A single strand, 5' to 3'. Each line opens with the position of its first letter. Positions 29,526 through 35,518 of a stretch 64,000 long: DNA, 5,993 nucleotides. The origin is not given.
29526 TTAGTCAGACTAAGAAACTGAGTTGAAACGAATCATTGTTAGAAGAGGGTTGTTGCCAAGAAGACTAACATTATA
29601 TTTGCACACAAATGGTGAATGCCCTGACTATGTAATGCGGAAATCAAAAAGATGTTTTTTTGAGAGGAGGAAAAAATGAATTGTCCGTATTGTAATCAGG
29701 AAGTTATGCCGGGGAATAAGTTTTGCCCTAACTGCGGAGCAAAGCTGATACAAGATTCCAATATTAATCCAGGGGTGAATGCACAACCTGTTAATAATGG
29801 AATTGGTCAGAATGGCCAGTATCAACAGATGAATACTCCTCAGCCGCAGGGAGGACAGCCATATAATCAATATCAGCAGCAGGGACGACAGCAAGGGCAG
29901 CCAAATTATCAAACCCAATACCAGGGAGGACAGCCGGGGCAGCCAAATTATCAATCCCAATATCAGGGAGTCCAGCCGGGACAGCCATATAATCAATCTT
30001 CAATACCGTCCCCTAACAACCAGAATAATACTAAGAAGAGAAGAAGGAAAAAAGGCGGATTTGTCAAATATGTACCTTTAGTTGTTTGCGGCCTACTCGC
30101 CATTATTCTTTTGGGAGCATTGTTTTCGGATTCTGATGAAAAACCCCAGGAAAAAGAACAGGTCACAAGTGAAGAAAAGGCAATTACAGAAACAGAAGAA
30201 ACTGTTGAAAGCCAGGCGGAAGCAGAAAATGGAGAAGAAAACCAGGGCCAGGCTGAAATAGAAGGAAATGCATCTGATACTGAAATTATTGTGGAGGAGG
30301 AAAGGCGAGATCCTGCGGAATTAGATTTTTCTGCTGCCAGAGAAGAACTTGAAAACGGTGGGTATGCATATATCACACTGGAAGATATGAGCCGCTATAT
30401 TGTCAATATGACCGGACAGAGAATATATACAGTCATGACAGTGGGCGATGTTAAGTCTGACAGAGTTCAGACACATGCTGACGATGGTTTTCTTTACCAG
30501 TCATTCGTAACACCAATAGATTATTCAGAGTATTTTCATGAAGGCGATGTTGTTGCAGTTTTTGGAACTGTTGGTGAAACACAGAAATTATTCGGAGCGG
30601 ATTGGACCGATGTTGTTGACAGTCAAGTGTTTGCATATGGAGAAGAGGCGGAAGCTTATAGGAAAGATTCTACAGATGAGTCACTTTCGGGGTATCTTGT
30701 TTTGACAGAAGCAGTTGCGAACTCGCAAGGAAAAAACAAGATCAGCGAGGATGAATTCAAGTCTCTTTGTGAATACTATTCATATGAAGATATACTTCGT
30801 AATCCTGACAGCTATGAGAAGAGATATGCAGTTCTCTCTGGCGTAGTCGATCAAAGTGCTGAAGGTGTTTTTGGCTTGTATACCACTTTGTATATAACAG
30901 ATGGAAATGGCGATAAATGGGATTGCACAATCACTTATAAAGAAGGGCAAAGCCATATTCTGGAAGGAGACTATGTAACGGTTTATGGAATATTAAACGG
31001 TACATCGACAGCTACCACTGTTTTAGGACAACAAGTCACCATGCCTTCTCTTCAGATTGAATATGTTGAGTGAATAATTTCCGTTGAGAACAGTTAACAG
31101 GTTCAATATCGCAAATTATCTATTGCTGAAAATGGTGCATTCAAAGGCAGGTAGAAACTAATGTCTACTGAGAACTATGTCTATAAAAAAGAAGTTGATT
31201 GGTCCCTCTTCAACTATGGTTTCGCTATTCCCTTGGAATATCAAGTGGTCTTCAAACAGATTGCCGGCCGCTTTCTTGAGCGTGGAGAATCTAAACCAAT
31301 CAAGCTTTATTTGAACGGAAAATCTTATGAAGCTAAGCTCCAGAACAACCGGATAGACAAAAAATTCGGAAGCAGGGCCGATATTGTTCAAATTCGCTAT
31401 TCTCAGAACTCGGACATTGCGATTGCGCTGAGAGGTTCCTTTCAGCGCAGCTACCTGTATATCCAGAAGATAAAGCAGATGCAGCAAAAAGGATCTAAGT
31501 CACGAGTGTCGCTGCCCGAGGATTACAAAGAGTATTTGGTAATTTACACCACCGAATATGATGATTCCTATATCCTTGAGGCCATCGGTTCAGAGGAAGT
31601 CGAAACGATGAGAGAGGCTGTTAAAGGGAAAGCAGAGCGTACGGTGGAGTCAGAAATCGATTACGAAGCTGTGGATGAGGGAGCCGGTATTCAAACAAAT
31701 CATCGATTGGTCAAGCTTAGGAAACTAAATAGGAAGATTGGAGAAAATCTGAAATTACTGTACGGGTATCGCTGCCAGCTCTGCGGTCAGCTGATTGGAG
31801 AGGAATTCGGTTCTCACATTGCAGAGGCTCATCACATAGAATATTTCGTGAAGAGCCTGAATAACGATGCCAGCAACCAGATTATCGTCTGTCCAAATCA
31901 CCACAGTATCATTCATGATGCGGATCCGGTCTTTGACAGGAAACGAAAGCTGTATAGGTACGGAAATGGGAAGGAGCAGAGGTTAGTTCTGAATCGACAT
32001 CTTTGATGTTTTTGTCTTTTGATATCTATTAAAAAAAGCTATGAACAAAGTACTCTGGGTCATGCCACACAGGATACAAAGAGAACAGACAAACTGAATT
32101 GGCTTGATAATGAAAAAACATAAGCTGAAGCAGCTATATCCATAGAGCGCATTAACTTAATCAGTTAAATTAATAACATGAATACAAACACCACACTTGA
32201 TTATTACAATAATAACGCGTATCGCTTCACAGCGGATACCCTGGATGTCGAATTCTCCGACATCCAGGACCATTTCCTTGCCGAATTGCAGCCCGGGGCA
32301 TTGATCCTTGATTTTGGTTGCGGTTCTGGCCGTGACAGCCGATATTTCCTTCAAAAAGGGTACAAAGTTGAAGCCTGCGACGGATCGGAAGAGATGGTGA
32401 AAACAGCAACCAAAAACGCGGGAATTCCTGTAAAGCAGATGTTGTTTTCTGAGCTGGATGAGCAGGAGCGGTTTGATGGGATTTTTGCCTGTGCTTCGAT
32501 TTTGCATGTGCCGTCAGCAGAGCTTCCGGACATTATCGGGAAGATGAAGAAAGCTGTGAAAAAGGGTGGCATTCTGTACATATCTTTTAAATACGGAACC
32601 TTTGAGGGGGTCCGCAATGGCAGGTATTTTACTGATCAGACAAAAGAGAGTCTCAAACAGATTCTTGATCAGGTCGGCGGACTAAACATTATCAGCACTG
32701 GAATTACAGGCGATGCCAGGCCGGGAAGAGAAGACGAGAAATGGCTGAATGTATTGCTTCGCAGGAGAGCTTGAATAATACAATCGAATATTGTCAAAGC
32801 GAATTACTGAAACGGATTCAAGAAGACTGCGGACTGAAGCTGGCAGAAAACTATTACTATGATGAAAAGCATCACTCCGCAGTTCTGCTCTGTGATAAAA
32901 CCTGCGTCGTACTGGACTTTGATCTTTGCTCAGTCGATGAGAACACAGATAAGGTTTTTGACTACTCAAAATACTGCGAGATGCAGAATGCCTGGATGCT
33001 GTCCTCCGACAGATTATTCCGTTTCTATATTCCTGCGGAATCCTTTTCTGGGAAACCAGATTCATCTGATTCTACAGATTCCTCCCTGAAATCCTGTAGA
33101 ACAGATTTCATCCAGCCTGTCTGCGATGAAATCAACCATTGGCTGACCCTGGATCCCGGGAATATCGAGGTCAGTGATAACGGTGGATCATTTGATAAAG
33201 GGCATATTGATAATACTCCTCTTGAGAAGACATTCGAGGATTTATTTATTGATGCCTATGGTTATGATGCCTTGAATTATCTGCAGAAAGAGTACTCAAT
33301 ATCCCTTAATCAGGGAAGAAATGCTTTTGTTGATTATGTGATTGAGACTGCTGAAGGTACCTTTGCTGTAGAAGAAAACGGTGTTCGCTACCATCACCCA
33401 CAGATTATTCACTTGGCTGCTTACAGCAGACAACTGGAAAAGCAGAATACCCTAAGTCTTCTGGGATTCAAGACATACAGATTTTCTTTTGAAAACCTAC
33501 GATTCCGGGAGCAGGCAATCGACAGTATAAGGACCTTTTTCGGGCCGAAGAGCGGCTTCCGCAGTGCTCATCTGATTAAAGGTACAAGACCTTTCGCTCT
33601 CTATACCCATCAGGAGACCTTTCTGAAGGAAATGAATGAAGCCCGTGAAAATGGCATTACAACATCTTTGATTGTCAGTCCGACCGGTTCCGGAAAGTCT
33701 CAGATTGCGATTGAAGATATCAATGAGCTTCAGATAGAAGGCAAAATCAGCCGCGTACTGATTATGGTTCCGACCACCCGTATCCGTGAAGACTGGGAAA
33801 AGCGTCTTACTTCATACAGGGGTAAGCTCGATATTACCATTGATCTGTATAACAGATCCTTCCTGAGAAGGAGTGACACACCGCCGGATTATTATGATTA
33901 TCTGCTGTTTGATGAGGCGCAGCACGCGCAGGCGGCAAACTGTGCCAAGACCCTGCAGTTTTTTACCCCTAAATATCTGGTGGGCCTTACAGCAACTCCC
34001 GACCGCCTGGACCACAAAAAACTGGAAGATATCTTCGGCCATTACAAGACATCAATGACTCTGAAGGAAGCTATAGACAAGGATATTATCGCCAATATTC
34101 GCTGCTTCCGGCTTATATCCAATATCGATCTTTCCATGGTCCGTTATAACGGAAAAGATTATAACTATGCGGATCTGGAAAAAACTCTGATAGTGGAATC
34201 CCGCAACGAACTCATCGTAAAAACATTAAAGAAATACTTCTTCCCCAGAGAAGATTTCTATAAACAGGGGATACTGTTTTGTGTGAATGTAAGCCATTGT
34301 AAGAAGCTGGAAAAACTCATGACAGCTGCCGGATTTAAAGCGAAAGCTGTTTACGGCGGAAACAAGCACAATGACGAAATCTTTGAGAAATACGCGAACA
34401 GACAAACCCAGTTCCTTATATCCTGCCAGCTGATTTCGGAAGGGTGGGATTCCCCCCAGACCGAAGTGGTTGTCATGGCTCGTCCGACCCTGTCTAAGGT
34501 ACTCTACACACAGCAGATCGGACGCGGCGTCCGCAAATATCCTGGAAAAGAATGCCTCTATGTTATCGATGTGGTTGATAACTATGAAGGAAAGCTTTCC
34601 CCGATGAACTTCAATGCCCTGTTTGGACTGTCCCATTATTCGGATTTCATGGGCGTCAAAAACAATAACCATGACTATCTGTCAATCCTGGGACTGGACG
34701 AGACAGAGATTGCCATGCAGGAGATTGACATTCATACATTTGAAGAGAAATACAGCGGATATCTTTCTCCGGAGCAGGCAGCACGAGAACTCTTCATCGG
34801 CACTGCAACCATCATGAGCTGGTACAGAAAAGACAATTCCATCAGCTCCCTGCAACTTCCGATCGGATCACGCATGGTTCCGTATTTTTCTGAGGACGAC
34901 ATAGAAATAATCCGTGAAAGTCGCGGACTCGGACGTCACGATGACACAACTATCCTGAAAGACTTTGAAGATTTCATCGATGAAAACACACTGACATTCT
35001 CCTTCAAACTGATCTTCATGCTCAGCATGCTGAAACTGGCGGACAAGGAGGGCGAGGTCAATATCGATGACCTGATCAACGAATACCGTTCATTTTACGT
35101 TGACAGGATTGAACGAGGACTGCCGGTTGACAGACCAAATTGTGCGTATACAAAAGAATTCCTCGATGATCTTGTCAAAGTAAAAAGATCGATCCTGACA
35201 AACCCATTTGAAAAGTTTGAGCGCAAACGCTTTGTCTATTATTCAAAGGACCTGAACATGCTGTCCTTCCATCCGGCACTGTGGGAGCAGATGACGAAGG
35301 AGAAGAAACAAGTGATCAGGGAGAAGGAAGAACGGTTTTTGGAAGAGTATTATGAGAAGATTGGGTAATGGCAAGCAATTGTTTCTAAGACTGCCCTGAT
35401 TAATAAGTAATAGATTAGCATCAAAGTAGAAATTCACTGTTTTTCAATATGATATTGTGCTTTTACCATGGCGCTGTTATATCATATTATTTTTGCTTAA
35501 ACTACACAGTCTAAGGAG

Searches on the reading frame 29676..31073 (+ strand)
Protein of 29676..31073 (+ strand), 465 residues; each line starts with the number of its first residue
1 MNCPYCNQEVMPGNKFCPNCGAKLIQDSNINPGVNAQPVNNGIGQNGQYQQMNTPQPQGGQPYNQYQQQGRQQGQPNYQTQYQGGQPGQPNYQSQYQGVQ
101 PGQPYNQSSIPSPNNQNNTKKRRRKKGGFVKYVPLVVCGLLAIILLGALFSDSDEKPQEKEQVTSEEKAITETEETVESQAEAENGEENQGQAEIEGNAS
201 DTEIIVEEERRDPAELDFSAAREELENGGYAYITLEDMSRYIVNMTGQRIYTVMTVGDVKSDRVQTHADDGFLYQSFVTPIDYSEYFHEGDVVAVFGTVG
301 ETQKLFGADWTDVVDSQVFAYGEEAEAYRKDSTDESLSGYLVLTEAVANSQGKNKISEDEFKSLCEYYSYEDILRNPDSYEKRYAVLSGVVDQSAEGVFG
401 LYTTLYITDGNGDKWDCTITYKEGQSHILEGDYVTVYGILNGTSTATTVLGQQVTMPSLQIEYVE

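Call 58: search_protein_families(library=pfam, proteins=[window:29676-31073:+], max_evalue=0.001)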
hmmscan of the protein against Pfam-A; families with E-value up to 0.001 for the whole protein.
window:29676-31073:+ (465 aa): 4 families
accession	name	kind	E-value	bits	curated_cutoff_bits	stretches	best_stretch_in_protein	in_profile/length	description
PF13240.11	Zn_Ribbon_1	-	7e-06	26.1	25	1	3-24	2-23/23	zinc-ribbon domain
PF13248.11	Zn_ribbon_3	-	4.6e-05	23.2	27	1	2-24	4-26/26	zinc-ribbon domain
PF12773.13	DZR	-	0.00017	22.1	27.3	1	3-24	1-22/45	Double zinc ribbon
PF01336.31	tRNA_anti-codon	-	0.00093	19.5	27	0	283-303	41-61/75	OB-fold nucleic acid binding domain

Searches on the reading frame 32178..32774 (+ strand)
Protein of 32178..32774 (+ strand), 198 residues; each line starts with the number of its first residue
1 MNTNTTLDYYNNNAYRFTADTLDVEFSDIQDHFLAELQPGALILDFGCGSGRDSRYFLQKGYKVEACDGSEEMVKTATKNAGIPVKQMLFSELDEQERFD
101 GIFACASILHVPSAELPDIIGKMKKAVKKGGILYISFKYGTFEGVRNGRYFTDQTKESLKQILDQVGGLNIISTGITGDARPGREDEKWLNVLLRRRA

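Call 58: search_protein_families(library=pfam, proteins=[window:32178-32774:+], max_evalue=0.001)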
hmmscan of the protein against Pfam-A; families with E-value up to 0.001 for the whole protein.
window:32178-32774:+ (198 aa): 7 families
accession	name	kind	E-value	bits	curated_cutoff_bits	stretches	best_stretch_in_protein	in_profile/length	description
PF13649.12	Methyltransf_25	-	1.8e-15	57.8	27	1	43-131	1-97/97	Methyltransferase domain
PF08241.18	Methyltransf_11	-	7.2e-13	49.4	21.2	1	44-135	1-95/95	Methyltransferase domain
PF13489.12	Methyltransf_23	-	2.1e-12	47.5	27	1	31-136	14-117/164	Methyltransferase domain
PF08242.18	Methyltransf_12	-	2.9e-11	44.4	30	1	44-133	1-98/98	Methyltransferase domain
PF03848.20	TehB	-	2.2e-10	40.7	20.4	1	35-134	27-131/193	Tellurite resistance protein TehB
PF13847.12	Methyltransf_31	-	2e-07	31.2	27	1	40-136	4-110/145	Methyltransferase domain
PF02353.26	CMAS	-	1.5e-05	24.9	27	1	35-135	58-164/273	Mycolic acid cyclopropane synthetase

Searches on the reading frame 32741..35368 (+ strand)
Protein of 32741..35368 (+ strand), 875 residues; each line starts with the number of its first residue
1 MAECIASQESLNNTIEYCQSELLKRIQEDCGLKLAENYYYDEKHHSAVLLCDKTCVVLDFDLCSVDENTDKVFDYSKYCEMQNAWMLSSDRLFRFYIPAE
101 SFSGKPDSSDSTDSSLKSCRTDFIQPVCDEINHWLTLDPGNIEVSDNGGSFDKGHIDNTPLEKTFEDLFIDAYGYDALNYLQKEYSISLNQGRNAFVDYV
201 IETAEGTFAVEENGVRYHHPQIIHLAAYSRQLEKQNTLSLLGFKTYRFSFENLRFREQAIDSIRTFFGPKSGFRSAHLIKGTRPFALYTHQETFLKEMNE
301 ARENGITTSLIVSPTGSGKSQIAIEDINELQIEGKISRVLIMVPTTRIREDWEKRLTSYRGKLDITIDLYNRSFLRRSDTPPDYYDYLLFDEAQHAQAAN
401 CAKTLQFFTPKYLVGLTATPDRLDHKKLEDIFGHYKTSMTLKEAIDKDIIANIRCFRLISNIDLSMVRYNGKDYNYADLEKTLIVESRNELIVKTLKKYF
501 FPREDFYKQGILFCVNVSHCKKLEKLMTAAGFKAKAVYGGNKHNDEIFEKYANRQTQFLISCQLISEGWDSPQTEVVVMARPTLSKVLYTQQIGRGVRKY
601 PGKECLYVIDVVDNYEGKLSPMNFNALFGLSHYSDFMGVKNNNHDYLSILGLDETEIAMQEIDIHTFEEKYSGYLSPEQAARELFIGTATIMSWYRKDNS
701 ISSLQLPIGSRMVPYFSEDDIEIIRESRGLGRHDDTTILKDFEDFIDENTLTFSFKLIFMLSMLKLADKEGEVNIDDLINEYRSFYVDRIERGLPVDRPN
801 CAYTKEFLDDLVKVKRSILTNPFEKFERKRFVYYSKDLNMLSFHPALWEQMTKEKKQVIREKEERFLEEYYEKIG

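Call 58: search_protein_families(library=pfam, proteins=[window:32741-35368:+], max_evalue=0.001)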
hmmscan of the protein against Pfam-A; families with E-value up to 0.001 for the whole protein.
window:32741-35368:+ (875 aa): 4 families
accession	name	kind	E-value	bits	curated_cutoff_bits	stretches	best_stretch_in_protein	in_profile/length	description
PF04851.21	ResIII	-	3.3e-21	76.3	22.5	1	286-422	3-164/164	Type III restriction enzyme, res subunit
PF00271.37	Helicase_C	-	8.6e-12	45.7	23.5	1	495-598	5-108/110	Helicase conserved C-terminal domain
PF00270.35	DEAD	-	2.9e-05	24.3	26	0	309-367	17-76/167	DEAD/DEAH box helicase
PF18766.7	SWI2_SNF2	-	4.2e-05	23.8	26.7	1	387-456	121-191/221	SWI2/SNF2 ATPase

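Call 101: search_protein_families(library=padloc, proteins=[window:32741-35368:+], max_evalue=0.00001)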
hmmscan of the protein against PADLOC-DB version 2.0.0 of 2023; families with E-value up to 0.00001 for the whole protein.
window:32741-35368:+ (875 aa): 10 families
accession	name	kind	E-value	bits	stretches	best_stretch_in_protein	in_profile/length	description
PDLC03659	mREase_IV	-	3e-31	106.1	1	377-618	328-572/945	Type IV methyl-directed restriction enzyme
PDLC03658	mREase_IV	-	2.6e-29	99.5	1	383-618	334-564/953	Type IV methyl-directed restriction enzyme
PDLC02707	PbeA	-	5e-20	69.6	1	493-612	509-630/672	PbeA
PDLC03049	REase_I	-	3.5e-15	53.1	1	380-610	280-537/807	Type I restriction enzyme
PDLC02703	PbeA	-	3.8e-13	46.9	1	494-613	496-615/626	PbeA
PDLC02704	PbeA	-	4e-13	46.7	0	542-612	574-644/682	PbeA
PDLC02706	PbeA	-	7.1e-13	46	1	532-612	592-672/722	PbeA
PDLC03928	PsyrT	-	8e-07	25.7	1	506-599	240-335/689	-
PDLC03648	REase_III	-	4.3e-06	23.1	0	388-604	136-359/871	Type III restriction enzyme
PDLC03047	REase_I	-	6.3e-06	22.2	0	511-601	608-705/1107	Type I restriction enzyme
